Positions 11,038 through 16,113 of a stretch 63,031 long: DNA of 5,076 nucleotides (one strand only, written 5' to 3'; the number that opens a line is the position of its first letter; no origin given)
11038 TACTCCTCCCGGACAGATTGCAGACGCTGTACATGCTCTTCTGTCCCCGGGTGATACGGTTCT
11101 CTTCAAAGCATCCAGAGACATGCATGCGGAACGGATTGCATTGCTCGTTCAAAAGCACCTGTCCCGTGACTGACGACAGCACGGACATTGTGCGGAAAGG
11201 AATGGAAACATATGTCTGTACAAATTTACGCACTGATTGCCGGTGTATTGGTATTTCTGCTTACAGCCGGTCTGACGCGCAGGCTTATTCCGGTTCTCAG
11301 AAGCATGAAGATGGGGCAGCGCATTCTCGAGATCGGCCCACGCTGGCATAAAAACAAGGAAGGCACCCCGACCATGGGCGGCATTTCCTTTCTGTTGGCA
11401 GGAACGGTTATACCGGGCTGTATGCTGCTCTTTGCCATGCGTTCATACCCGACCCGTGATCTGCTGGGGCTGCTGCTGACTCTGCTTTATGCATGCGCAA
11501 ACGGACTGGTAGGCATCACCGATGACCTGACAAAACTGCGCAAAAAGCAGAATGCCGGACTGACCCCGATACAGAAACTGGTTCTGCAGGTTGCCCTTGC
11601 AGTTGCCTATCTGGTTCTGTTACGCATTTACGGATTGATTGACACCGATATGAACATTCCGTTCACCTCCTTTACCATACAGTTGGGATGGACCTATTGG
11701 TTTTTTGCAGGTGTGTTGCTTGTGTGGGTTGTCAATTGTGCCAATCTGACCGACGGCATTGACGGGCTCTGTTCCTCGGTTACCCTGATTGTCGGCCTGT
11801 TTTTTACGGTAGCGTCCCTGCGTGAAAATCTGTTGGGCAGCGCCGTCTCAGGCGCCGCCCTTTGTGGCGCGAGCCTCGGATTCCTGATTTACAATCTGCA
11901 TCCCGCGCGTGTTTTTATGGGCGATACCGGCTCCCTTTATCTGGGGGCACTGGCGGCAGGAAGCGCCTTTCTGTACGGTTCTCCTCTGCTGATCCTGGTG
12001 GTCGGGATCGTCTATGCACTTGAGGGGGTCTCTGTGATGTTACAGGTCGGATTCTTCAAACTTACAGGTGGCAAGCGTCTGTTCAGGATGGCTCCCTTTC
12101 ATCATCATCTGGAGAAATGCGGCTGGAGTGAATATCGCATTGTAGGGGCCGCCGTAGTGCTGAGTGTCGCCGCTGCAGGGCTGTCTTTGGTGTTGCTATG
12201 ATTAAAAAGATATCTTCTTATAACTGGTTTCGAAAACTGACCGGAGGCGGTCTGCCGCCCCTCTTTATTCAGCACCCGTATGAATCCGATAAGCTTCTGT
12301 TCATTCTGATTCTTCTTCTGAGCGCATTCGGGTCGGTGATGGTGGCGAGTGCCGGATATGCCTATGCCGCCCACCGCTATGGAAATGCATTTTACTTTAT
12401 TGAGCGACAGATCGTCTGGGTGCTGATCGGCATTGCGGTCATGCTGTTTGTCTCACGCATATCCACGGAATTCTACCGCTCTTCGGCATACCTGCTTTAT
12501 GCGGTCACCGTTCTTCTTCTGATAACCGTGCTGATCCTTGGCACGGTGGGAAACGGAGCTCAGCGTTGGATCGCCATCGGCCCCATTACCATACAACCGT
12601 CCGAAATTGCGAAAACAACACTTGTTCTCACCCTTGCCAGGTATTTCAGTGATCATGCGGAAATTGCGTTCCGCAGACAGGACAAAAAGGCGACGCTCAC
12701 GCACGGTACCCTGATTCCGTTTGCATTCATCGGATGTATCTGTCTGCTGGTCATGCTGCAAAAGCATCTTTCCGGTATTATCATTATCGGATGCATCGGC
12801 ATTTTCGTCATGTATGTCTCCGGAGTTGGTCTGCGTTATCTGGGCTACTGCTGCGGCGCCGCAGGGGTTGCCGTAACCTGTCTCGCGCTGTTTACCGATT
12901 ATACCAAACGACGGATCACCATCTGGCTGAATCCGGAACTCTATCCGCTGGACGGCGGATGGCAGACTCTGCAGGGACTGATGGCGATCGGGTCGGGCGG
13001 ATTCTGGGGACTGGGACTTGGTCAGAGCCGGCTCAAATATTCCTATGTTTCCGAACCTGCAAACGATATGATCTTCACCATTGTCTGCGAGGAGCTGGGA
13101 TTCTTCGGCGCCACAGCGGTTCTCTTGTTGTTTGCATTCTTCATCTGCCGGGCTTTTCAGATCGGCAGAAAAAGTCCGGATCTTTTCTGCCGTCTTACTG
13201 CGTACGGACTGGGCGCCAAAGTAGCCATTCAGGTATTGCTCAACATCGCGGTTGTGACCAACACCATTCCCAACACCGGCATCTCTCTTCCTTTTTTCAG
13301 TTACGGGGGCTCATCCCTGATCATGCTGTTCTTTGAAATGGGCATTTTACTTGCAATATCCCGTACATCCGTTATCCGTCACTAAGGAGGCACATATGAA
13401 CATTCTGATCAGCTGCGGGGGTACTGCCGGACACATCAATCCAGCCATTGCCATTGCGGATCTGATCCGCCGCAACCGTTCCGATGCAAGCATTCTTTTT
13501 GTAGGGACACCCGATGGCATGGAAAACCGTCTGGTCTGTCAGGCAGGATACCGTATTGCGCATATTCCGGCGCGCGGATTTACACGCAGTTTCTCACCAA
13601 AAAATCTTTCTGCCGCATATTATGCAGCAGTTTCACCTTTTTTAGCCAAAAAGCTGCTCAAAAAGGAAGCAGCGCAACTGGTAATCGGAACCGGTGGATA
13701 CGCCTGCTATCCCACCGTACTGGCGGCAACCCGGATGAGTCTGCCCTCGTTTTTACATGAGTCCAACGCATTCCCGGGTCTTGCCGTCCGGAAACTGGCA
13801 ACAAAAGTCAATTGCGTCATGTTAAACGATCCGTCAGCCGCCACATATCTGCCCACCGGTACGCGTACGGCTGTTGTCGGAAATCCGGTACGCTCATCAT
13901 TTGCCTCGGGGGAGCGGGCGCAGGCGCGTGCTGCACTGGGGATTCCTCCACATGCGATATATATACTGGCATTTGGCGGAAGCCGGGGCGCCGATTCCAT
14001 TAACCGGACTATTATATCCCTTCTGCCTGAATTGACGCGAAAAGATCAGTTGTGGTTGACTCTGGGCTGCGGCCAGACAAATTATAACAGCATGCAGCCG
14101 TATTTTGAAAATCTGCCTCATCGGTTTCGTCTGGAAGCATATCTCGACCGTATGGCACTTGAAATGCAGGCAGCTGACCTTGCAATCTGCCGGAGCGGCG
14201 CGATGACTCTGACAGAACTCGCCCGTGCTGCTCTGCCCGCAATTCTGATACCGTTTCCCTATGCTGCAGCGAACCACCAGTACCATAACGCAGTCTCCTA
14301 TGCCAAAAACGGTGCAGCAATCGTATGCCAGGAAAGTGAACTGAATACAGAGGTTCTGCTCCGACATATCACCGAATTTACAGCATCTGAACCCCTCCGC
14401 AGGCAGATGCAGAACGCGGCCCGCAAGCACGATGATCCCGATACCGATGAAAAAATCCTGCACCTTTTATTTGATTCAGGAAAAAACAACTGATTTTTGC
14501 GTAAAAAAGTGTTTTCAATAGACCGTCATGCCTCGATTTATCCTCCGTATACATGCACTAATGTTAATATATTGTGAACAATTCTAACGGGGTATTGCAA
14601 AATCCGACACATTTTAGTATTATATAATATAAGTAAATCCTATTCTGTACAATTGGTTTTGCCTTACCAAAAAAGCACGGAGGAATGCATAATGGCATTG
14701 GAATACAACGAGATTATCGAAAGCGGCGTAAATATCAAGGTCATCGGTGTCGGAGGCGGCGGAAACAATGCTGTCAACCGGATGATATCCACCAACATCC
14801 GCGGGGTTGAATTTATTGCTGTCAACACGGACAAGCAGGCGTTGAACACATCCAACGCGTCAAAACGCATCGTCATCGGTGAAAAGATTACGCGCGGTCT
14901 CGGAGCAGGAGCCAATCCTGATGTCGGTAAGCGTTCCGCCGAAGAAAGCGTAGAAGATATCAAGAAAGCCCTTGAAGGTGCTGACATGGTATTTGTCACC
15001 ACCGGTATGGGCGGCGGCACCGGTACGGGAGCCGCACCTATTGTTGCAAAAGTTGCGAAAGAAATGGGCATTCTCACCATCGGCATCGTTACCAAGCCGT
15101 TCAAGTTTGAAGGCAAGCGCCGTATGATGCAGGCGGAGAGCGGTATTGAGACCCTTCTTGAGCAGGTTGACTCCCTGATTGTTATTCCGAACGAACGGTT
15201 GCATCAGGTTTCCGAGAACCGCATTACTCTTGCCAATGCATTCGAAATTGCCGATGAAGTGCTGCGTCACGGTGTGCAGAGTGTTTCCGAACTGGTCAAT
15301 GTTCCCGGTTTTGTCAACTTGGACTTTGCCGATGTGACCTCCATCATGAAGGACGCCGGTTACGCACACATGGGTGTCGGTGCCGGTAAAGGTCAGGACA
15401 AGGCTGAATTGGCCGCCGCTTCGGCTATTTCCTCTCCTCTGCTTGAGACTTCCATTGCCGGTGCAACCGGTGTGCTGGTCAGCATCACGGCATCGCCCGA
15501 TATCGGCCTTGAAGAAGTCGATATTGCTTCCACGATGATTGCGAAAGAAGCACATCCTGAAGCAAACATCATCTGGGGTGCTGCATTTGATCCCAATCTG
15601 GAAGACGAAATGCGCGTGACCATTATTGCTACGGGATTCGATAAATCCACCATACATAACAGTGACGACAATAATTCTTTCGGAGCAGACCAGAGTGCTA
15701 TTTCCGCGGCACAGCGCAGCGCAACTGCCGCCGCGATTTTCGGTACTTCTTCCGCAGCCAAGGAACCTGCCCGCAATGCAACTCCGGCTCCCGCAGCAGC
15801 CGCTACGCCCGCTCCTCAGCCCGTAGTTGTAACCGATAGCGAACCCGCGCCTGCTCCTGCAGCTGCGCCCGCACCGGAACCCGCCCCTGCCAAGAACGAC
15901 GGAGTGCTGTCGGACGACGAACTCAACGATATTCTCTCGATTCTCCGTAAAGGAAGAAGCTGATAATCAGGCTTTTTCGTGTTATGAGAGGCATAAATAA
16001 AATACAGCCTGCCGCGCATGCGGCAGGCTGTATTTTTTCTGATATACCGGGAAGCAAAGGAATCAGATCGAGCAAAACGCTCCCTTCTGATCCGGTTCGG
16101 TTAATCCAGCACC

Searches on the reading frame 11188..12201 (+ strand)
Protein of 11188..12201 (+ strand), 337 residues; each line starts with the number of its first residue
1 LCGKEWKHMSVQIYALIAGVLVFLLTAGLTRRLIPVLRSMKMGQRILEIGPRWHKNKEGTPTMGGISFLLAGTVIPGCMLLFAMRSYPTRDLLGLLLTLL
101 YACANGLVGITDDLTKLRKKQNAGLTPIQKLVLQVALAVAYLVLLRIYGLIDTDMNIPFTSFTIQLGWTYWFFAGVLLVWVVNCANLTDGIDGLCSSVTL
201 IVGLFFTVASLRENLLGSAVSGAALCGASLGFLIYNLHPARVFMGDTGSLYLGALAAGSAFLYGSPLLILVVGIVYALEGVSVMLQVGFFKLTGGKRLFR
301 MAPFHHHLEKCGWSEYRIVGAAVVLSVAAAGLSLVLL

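Call 49: search_protein_families(library=pfam, proteins=[window:11188-12201:+], max_evalue=0.00001)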
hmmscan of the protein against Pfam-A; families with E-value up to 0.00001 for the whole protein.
window:11188-12201:+ (337 aa): 1 family
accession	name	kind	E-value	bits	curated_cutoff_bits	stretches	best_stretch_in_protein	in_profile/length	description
PF00953.26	Glycos_transf_4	-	1.1e-33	116.9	27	1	97-260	3-156/160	Glycosyl transferase family 4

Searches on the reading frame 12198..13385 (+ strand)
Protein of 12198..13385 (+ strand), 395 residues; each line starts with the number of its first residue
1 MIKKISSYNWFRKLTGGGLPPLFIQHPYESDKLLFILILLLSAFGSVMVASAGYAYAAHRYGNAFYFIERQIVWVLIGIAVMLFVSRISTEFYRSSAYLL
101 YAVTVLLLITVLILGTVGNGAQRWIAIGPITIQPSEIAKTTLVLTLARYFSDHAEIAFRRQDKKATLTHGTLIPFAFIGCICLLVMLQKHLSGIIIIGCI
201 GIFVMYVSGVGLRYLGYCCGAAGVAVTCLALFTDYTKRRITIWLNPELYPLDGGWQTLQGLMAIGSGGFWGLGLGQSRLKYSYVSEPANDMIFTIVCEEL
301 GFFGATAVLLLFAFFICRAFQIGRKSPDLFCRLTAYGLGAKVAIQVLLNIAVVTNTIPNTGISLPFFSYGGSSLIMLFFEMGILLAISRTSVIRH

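Call 12: search_protein_families(library=pfam, proteins=[window:12198-13385:+], max_evalue=0.001)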
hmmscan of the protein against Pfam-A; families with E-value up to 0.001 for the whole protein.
window:12198-13385:+ (395 aa): 1 family
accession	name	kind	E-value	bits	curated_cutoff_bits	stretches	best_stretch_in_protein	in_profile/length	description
PF01098.24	FTSW_RODA_SPOVE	-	2e-98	330.1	26.4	1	32-390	2-353/356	Cell cycle protein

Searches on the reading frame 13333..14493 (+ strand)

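Call 12: search_protein_families(library=pfam, proteins=[window:13333-14493:+], max_evalue=0.001)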
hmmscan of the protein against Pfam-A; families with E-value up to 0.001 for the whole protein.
window:13333-14493:+ (386 aa): 2 families
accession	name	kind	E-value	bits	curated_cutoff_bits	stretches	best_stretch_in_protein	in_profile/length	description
PF04101.22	Glyco_tran_28_C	-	2e-36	126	22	1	211-370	2-161/166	Glycosyltransferase family 28 C-terminal domain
PF03033.26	Glyco_transf_28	-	3.2e-28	99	26.2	1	24-163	1-138/139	Glycosyltransferase family 28 N-terminal domain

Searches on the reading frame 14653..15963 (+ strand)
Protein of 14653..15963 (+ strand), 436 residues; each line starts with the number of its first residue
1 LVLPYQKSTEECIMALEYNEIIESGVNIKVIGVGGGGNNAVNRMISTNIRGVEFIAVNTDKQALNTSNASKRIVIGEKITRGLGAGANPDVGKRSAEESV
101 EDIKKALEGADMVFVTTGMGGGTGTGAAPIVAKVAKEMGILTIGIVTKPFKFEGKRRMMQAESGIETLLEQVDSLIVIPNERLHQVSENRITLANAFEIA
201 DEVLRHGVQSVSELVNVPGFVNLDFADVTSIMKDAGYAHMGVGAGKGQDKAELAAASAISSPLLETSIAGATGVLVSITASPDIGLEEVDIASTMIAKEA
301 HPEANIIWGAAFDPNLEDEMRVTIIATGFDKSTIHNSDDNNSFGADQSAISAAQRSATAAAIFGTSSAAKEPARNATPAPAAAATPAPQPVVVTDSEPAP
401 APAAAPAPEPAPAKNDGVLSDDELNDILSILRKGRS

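Call 12: search_protein_families(library=pfam, proteins=[window:14653-15963:+], max_evalue=0.001)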
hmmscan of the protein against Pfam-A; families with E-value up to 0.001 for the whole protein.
window:14653-15963:+ (436 aa): 2 families
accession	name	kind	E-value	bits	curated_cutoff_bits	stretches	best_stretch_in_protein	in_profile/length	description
PF00091.31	Tubulin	-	1e-53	182.9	33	1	27-187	1-189/190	Tubulin/FtsZ family, GTPase domain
PF12327.13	FtsZ_C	-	4.8e-35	120.2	27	1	236-330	1-95/95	FtsZ family, C-terminal domain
